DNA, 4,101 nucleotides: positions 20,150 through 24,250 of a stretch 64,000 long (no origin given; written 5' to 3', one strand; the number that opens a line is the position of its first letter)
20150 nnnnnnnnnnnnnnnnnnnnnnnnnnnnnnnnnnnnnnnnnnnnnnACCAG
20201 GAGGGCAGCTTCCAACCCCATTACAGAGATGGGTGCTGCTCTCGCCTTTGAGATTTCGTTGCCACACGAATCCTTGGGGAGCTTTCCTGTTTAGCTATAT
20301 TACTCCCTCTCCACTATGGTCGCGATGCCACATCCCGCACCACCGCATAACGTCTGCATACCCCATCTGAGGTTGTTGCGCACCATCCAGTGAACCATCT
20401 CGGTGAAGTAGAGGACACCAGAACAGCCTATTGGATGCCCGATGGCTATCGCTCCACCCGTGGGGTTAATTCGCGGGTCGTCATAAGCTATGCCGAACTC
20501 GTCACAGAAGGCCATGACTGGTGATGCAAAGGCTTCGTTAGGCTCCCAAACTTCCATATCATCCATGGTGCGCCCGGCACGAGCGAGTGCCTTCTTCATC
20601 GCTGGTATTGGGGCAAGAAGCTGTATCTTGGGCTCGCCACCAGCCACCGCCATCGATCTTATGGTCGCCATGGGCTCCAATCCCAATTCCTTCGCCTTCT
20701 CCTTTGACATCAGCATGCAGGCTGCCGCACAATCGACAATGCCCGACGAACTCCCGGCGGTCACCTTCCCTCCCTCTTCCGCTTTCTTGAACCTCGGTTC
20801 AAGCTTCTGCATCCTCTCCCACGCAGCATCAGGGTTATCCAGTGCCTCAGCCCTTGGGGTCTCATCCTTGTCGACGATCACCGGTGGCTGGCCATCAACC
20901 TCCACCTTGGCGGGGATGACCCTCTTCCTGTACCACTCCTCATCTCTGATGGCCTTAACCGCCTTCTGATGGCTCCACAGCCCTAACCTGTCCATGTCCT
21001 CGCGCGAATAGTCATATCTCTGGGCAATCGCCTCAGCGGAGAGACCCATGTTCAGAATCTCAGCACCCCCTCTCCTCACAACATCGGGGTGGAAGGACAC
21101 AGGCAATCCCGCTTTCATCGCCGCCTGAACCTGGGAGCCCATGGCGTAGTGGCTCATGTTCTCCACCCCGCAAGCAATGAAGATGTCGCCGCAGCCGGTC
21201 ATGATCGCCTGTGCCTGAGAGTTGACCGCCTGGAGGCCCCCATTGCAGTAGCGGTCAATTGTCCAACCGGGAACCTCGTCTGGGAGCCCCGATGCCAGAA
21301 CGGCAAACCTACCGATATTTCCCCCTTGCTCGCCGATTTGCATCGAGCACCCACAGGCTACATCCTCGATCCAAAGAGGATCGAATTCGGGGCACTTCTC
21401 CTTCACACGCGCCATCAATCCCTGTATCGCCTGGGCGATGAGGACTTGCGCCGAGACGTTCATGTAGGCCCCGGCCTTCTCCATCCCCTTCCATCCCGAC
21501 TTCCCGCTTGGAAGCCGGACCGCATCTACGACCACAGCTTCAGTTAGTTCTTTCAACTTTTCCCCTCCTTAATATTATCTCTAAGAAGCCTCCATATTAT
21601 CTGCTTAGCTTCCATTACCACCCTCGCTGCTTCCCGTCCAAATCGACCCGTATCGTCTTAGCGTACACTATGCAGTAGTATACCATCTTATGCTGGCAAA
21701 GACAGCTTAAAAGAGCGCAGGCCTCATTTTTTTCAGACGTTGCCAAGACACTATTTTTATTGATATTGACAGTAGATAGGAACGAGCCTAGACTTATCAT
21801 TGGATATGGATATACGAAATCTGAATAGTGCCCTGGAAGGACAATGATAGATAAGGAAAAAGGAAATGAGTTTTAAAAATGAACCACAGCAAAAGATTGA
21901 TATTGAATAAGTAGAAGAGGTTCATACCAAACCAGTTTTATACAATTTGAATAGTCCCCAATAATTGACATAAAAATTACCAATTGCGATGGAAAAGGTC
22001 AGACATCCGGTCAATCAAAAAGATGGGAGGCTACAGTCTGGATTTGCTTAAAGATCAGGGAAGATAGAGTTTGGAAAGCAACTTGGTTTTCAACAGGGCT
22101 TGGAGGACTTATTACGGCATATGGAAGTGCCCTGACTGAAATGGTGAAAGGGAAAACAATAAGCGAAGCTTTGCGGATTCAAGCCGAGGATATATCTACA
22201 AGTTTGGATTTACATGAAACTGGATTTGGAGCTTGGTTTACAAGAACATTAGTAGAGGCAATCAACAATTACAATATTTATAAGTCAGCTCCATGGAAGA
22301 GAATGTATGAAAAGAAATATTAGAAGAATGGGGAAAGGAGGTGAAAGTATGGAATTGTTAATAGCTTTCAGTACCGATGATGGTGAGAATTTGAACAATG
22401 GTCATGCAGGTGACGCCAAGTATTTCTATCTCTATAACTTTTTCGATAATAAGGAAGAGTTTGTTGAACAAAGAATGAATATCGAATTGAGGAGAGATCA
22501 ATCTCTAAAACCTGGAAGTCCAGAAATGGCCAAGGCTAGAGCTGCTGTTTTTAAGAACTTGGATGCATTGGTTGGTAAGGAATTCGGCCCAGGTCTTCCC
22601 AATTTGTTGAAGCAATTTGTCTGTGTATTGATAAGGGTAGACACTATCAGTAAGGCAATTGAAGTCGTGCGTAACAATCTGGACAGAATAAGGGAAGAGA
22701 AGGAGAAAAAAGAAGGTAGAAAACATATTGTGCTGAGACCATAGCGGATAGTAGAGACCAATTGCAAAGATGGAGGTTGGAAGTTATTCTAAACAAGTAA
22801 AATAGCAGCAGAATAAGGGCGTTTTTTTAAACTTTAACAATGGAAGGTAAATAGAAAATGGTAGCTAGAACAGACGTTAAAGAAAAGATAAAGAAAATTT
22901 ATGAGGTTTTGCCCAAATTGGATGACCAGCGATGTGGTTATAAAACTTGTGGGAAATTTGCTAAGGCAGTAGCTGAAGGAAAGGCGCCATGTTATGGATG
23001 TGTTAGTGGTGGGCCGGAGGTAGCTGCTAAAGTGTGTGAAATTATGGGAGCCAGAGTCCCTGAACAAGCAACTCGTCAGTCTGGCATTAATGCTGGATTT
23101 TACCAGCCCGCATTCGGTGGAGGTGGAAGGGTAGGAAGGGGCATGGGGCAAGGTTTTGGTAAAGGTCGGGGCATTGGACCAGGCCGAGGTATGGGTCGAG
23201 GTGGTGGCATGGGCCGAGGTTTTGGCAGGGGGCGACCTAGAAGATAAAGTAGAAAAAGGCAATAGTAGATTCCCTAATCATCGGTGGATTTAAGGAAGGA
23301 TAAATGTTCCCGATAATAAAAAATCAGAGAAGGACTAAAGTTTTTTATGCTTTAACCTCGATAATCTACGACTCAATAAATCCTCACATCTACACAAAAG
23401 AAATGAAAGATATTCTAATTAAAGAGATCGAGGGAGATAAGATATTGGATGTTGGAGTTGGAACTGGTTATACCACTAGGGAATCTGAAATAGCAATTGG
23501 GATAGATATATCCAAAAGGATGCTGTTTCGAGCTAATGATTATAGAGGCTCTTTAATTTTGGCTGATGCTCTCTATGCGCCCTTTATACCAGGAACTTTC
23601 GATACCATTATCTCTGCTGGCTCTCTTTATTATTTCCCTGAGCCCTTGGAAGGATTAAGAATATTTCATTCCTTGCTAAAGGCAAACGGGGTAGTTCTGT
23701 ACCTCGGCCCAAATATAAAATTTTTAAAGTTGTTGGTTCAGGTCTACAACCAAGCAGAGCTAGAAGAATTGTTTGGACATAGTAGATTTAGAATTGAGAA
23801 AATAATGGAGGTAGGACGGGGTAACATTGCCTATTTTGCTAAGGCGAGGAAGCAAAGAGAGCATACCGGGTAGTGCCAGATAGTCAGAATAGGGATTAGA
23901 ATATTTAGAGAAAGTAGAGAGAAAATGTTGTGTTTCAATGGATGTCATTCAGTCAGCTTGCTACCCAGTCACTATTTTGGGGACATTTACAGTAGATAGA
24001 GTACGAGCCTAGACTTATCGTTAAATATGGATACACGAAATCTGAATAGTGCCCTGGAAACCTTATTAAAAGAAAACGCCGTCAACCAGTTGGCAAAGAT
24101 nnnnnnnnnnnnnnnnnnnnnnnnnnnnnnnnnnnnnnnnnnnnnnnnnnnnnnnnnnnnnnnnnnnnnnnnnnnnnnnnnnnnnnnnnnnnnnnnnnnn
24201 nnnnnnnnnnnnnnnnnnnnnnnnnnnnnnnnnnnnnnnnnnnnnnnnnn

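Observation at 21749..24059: AT-rich ~2.2 kb Fe–S-themed gene cassette bounded by ~90-bp direct repeats, inserted upstream of the type III-A CRISPR operon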

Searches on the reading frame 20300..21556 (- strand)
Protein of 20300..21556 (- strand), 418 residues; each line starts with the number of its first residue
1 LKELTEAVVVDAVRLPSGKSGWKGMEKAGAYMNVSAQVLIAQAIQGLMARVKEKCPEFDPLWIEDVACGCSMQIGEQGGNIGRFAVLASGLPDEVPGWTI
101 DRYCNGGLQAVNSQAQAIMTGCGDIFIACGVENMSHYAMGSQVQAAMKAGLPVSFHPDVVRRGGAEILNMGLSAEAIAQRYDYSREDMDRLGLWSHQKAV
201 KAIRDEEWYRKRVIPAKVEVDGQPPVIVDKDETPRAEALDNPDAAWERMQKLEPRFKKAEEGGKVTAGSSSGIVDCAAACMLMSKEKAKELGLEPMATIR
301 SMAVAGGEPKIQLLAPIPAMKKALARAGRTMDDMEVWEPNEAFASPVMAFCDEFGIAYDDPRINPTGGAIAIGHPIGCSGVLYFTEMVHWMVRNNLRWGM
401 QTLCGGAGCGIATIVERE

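Call 7: search_protein_families(library=pfam, proteins=[window:20300-21556:-], max_evalue=0.1)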
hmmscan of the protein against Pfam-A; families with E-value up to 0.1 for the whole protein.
window:20300-21556:- (418 aa): 4 families
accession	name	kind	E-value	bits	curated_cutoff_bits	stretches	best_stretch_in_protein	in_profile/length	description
PF00108.29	Thiolase_N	-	4.9e-50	170.8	26.4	1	8-286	2-260/260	Thiolase, N-terminal domain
PF02803.24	Thiolase_C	-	8.3e-34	116.3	27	1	294-417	2-123/123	Thiolase, C-terminal domain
PF22691.2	Thiolase_C_1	-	0.0022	18.2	28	0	319-357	23-61/144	Thiolase C-terminal domain-like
PF13650.11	Asp_protease_2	-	0.032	15.4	24.3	1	272-310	12-52/90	Aspartyl protease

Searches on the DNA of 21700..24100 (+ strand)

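Call 77: search_dna_similar(query=window:21700-24100:+, collection=plasmids, mode=distant, max_rows=8)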
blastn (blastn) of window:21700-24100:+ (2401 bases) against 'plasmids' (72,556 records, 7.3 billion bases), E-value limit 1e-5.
No match.

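Call 78: search_dna_similar(query=window:21700-24100:+, collection=phages, mode=distant, max_rows=8)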
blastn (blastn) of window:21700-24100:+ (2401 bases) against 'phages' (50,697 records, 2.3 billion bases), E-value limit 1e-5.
No match.
